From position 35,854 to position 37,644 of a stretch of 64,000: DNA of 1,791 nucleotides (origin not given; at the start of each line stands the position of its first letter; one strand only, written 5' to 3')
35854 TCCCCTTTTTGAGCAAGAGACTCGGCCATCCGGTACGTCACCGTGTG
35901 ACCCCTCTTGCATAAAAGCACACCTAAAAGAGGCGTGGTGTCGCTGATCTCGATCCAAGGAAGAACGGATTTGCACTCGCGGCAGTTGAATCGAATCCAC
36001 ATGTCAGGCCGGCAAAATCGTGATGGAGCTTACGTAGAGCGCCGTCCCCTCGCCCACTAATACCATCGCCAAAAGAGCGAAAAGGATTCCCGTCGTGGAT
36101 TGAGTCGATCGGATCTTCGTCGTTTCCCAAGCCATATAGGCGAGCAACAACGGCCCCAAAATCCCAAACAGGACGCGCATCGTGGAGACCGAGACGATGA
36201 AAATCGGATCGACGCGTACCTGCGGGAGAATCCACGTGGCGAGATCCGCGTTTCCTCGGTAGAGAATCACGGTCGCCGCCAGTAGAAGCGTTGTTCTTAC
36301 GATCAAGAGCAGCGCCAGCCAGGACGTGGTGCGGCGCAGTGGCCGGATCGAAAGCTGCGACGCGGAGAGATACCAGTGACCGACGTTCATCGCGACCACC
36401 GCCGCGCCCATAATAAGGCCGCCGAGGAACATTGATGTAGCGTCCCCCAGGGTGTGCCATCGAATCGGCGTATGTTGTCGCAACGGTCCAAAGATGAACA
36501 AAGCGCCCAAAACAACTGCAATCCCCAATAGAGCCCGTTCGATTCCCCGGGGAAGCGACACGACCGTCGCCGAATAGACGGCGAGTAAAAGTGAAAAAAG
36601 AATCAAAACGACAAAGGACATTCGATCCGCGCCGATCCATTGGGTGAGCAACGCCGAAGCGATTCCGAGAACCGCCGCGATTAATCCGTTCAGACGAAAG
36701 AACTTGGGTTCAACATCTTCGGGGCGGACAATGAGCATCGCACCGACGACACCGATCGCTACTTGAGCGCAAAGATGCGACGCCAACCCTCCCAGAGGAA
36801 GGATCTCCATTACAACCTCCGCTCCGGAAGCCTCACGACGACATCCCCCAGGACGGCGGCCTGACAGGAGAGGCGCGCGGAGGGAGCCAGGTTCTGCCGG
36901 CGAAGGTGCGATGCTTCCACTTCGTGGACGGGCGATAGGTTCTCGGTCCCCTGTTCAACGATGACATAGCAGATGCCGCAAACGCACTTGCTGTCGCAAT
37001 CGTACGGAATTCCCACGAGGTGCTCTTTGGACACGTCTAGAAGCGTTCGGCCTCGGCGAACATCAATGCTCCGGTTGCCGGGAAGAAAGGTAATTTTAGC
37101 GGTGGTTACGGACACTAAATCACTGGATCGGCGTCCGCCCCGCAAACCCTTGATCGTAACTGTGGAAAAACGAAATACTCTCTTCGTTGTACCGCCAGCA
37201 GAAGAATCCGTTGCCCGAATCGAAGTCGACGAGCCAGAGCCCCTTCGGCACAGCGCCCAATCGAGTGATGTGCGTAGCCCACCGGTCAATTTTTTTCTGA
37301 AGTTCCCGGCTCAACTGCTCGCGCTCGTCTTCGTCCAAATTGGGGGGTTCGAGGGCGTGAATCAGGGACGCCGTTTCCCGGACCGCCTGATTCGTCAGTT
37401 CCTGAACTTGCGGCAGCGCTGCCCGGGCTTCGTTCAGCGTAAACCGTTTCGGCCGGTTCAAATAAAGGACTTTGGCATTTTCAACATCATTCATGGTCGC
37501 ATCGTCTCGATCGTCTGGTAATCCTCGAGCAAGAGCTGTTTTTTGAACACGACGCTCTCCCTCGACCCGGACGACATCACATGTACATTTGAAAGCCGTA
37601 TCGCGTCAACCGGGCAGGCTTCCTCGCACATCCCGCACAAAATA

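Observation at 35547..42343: Translationally coupled 8-gene operon encoding a truncated complex-I-like module (NuoB-D fusion, NuoG, NuoI) with ferredoxin and novel membrane proteins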

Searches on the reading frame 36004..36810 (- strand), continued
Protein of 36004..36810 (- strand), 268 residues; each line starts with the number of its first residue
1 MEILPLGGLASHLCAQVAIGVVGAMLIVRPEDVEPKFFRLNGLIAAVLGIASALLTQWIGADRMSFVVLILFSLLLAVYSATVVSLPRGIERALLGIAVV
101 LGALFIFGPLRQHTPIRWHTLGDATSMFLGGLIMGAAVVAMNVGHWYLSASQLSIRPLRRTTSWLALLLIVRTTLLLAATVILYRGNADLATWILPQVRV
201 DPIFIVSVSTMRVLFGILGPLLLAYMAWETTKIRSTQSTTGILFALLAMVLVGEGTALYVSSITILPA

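Call 88: search_protein_families(library=pfam, proteins=[L175:101-1348:+, L175:2566-3741:+, L175:5003-5734:+, L112:1096-1455:+, L112:1448-1792:+, L112:2535-2966:+, L168:5459-6634:+, L168:7166-7576:+, L168:7546-7983:+, L169:4755-6020:+], max_evalue=0.001)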
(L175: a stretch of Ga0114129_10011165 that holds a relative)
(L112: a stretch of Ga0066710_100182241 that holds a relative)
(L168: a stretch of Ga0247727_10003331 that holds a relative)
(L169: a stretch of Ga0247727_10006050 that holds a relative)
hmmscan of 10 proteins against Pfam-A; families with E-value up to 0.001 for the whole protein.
L175:101-1348:+ (416 aa): 0 families

L175:2566-3741:+ (392 aa): 3 families
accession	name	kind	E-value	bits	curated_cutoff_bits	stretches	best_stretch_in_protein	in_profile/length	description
PF01512.22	Complex1_51K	-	2.1e-37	128.8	31.2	1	18-174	2-148/150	Nuo51 FMN-binding domain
PF10589.14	NADH_4Fe-4S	-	1e-19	70.6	23.5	1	278-361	2-85/85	NADH-ubiquinone oxidoreductase-F iron-sulfur binding region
PF10531.15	SLBB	-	1.4e-06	28.4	27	1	194-224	4-34/55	SLBB domain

L175:5003-5734:+ (244 aa): 0 families

L112:1096-1455:+ (120 aa): 11 families
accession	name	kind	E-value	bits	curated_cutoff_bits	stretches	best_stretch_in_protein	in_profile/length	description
PF14697.11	Fer4_21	-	1.7e-11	44.5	35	2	43-104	1-59/59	4Fe-4S dicluster domain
PF12797.12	Fer4_2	-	2.2e-09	37.1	24.5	1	81-99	4-22/22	4Fe-4S binding domain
PF00037.32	Fer4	-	4e-09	36.4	21.1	1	81-102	2-23/24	4Fe-4S binding domain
PF12838.12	Fer4_7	-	2.2e-08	34.8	27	1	50-99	2-50/52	4Fe-4S dicluster domain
PF13237.11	Fer4_10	-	4.4e-08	33.4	25.5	2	44-98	3-53/53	4Fe-4S dicluster domain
PF12800.12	Fer4_4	-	5.6e-06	26.7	24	0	85-98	2-15/17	4Fe-4S binding domain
PF13183.11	Fer4_8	-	6.4e-06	27.1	27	0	85-99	3-17/68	4Fe-4S dicluster domain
PF25160.1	LdpA_Fe-S-bd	-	1e-05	25.6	27.6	0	82-107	23-48/49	LdpA Fe-S cluster-binding domain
PF12837.12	Fer4_6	-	2.7e-05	24.3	25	1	81-98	3-20/24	4Fe-4S binding domain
PF13187.11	Fer4_9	-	4.7e-05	23.8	27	1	50-99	2-49/52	4Fe-4S dicluster domain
PF13484.11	Fer4_16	-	0.00031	21.9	30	0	86-105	1-20/66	4Fe-4S double cluster binding domain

L112:1448-1792:+ (115 aa): 3 families
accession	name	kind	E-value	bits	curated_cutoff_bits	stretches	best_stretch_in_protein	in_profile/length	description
PF00355.32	Rieske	-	3.4e-21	75.4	20.3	1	18-103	2-88/88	Rieske [2Fe-2S] domain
PF13806.12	Rieske_2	-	2.1e-12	47.3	27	1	17-114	1-104/104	Rieske-like [2Fe-2S] domain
PF22543.2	Rieske_4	-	1.2e-06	29.3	28.4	1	32-89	14-75/119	Soluble Rieske-type ferredoxin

L112:2535-2966:+ (144 aa): 0 families

L168:5459-6634:+ (392 aa): 4 families
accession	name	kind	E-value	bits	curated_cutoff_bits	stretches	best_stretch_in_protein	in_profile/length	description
PF00441.29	Acyl-CoA_dh_1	-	1.4e-32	113.3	22.4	1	238-385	2-149/150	Acyl-CoA dehydrogenase, C-terminal domain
PF02771.21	Acyl-CoA_dh_N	-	2.6e-32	112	22.9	1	21-132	1-113/113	Acyl-CoA dehydrogenase, N-terminal domain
PF02770.24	Acyl-CoA_dh_M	-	1e-22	80.6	33.3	1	136-226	1-97/97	Acyl-CoA dehydrogenase, middle domain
PF08028.16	Acyl-CoA_dh_2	-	1.7e-07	32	22.7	1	253-371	2-130/134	Acyl-CoA dehydrogenase, C-terminal domain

L168:7166-7576:+ (137 aa): 1 family
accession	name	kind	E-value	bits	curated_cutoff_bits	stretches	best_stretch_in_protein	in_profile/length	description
PF04255.20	DUF433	-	6.7e-11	42.3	23.6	1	44-95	1-52/56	Protein of unknown function (DUF433)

L168:7546-7983:+ (146 aa): 1 family
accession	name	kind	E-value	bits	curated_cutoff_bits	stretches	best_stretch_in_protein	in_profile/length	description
PF18480.7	DUF5615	-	0.00083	19.6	23.8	1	14-108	2-95/110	Domain of unknown function (DUF5615)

L169:4755-6020:+ (422 aa): 4 families
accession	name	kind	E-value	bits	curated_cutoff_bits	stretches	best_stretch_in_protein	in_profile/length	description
PF00441.29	Acyl-CoA_dh_1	-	4.6e-33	114.9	22.4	1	268-415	2-149/150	Acyl-CoA dehydrogenase, C-terminal domain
PF02771.21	Acyl-CoA_dh_N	-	2.3e-31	108.9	22.9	1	52-160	2-111/113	Acyl-CoA dehydrogenase, N-terminal domain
PF02770.24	Acyl-CoA_dh_M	-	4.7e-22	78.4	33.3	1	166-256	1-97/97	Acyl-CoA dehydrogenase, middle domain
PF08028.16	Acyl-CoA_dh_2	-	1.6e-07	32.1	22.7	1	283-403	2-132/134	Acyl-CoA dehydrogenase, C-terminal domain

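Call 92: search_protein_families(library=pfam, alignment_id=A6, max_evalue=0.0001)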
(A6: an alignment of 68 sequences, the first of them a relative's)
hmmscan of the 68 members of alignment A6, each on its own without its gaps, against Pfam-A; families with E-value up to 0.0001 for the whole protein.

A. member 1, L097:4352-4900:+ (183 aa): 1 family
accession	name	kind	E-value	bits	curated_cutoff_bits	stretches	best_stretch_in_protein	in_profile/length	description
PF06094.17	GGACT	-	6.8e-10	40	22.8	1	42-170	1-119/120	Gamma-glutamyl cyclotransferase, AIG2-like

B. families by the number of members that match (of 68 scanned): 16 families
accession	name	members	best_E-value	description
PF02777.23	Sod_Fe_C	29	1.3e-43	Iron/manganese superoxide dismutases, C-terminal domain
PF00081.27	Sod_Fe_N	27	1.2e-33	Iron/manganese superoxide dismutases, alpha-hairpin domain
PF01227.27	GTP_cyclohydroI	11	1.4e-79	GTP cyclohydrolase I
PF06094.17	GGACT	6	1.4e-13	Gamma-glutamyl cyclotransferase, AIG2-like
PF13510.11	Fer2_4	4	1.2e-06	2Fe-2S iron-sulfur cluster binding domain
PF01512.22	Complex1_51K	2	2.1e-37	Nuo51 FMN-binding domain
PF10589.14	NADH_4Fe-4S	2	1.2e-21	NADH-ubiquinone oxidoreductase-F iron-sulfur binding region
PF00355.32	Rieske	2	3.4e-21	Rieske [2Fe-2S] domain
PF13806.12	Rieske_2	2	2.1e-12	Rieske-like [2Fe-2S] domain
PF22543.2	Rieske_4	2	7.8e-07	Soluble Rieske-type ferredoxin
PF10531.15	SLBB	2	1.4e-06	SLBB domain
PF01436.27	NHL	1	3.4e-19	NHL repeat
PF09969.14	DUF2203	1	2.5e-16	Uncharacterized conserved protein (DUF2203)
PF04255.20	DUF433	1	7.9e-10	Protein of unknown function (DUF433)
PF13860.13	FlgD_ig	1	3.4e-06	FlgD Ig-like domain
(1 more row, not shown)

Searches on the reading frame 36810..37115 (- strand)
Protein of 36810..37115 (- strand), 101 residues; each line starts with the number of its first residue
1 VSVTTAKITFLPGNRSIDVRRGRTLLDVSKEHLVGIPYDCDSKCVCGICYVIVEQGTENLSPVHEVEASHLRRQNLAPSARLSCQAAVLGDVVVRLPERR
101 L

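Call 81: search_solved_structures(query=window:36810-37115:-, max_evalue=0.001)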
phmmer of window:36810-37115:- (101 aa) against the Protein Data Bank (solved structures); distinct sequences matched with E-value up to 0.001: 25.
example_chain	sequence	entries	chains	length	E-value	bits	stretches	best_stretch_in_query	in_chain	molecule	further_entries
1i7h_A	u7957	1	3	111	4.7e-11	45.9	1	12-98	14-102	FERREDOXIN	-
9i2a_A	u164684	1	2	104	7.1e-08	35.7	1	6-94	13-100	Ferredoxin-4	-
3ah7_A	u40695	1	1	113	1.8e-07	34.4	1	9-98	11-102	[2Fe-2S]ferredoxin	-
3hui_A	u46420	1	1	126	2.4e-07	34.1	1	6-100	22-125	Ferredoxin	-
2mjd_A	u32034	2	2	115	5.8e-07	32.8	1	7-92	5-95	Adrenodoxin homolog, mitochondrial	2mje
1e9m_A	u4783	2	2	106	8.1e-06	29.1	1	7-100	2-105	FERREDOXIN VI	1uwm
7eu3_8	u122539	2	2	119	1.2e-05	28.5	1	38-88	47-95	Photosynthetic NDH subunit of subcomplex B3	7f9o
1b9r_A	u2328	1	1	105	1.8e-05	28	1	12-97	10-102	PROTEIN (TERPREDOXIN)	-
1oqq_A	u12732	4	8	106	1.8e-05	28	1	14-100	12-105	Putidaredoxin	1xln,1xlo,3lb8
1gpx_A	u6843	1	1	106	2.5e-05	27.6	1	14-100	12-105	PUTIDAREDOXIN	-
4itk_A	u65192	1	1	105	7.9e-05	26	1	7-94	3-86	Apoferredoxin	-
3w9c_B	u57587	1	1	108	9.3e-05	25.8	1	14-100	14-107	Putidaredoxin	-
4ltu_A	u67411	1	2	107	9.4e-05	25.7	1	9-100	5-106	Ferredoxin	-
1oqr_A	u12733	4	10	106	9.8e-05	25.7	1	14-100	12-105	Putidaredoxin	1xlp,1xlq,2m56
1r7s_A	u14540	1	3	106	0.00013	25.3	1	14-100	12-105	Putidaredoxin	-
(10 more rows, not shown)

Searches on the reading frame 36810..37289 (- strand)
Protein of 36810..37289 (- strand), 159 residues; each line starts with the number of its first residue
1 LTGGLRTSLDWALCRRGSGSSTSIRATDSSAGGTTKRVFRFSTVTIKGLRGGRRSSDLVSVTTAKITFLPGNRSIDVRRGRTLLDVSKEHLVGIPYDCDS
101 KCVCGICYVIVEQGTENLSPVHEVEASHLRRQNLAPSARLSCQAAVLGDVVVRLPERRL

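Call 4: search_protein_families(library=pfam, proteins=[window:36810-37289:-], max_evalue=0.01)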
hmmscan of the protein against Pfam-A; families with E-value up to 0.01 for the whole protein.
window:36810-37289:- (159 aa): 1 family
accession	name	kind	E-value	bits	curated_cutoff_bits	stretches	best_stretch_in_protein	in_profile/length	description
PF00111.32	Fer2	-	2.7e-12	46.9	21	1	71-146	6-76/77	2Fe-2S iron-sulfur cluster binding domain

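Call 7: search_protein_families(library=ncbifam, proteins=[window:36810-37289:-], max_evalue=0.001)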
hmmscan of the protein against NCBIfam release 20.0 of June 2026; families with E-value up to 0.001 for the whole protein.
window:36810-37289:- (159 aa): 7 families
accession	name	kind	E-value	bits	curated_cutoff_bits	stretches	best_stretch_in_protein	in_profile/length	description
TIGR02007.1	fdx_isc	equivalog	2.3e-14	53.5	132.1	1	66-156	9-101/110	ISC system 2Fe-2S type ferredoxin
TIGR01941.1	nqrF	equivalog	3.5e-11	42.7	295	1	57-157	25-123/405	NADH:ubiquinone reductase (Na(+)-transporting) subunit F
NF040756.1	corr_regen_AcsV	exception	6.1e-10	38.1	800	1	65-156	1-87/632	corrinoid activation/regeneration protein AcsV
NF040810.1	BenC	equivalog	8.9e-07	28.4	430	1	73-155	13-92/333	benzoate 1,2-dioxygenase electron transfer component BenC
NF004317.0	PRK05713.1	equivalog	8e-05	22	338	1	71-153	7-83/312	iron-sulfur-binding ferredoxin reductase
NF008822.0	PRK11872.1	equivalog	0.00011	21.4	402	1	75-149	17-87/341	anthranilate 1,2-dioxygenase electron transfer component AntC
TIGR02008.1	fdx_plant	subfamily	0.00012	21.8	81.15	1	72-152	14-88/97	ferredoxin [2Fe-2S]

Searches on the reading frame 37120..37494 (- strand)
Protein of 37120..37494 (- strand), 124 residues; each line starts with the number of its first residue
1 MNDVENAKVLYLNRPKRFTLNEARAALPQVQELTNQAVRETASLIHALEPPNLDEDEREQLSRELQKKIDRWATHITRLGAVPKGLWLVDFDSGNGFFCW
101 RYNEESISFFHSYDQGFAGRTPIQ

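Call 4: search_protein_families(library=pfam, proteins=[window:37120-37494:-], max_evalue=0.01)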
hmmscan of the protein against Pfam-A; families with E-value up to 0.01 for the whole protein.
window:37120-37494:- (124 aa): 1 family
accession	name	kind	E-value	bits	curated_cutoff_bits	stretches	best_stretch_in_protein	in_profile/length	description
PF09969.14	DUF2203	-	1.6e-21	77.7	24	1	17-123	2-122/122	Uncharacterized conserved protein (DUF2203)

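Call 7: search_protein_families(library=ncbifam, proteins=[window:37120-37494:-], max_evalue=0.001)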
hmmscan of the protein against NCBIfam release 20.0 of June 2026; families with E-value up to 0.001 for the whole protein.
window:37120-37494:- (124 aa): 0 families

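Call 80: search_solved_structures(query=window:37120-37494:-, max_evalue=1)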
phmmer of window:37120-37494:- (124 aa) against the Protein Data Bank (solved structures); distinct sequences matched with E-value up to 1: 10.
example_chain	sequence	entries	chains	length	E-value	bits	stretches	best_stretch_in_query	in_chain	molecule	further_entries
6gy7_A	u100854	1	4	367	0.036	17.4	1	25-78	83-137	XaxB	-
6gy6_B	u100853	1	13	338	0.038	17.3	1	26-78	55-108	XaxB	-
6dlm_A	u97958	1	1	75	0.21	15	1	15-70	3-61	DHD127_A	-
7suk_LR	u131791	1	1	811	0.27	14.6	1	76-109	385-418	U3 small nucleolar RNA-associated protein 13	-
5wyj_BC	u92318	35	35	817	0.28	14.6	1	76-109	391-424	U3 small nucleolar RNA-associated protein 13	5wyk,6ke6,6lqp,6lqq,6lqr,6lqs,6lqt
9x1g_A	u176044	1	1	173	0.46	13.8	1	19-93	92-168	Ferritin, middle subunit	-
5xhn_A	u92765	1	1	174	0.61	13.4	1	19-92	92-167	Ferritin, middle subunit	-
9x15_A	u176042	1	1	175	0.66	13.3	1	19-93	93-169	Ferritin, middle subunit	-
9wy3_A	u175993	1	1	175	0.77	13.1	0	19-93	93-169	Ferritin, middle subunit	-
6spc_b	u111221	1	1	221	0.86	13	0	33-93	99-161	30S ribosomal protein S2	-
